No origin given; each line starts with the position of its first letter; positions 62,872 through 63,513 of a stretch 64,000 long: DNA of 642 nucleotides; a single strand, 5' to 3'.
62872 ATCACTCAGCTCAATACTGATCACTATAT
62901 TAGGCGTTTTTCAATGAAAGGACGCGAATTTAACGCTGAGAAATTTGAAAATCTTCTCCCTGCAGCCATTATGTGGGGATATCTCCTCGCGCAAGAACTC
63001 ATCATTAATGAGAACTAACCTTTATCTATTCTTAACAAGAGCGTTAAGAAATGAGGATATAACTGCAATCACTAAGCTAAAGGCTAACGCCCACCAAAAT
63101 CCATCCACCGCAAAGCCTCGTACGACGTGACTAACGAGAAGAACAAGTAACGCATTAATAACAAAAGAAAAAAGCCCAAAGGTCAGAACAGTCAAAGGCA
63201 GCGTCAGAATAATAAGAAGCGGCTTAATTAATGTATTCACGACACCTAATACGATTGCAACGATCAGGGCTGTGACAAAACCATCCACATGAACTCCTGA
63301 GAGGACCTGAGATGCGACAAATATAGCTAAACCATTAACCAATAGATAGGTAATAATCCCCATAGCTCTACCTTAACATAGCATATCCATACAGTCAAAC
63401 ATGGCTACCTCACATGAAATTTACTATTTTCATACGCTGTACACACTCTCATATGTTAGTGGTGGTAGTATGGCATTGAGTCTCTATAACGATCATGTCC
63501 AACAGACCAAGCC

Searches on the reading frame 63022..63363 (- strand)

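Call 22: search_protein_families(library=pfam, proteins=[window:63022-63363:-], max_evalue=0.001)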
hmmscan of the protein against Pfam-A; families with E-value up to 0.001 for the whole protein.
window:63022-63363:- (113 aa): 1 family
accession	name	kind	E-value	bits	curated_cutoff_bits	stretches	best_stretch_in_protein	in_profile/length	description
PF04020.18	Phage_holin_4_2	-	5.7e-33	114.1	28.8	1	1-105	1-105/105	Mycobacterial 4 TMS phage holin, superfamily IV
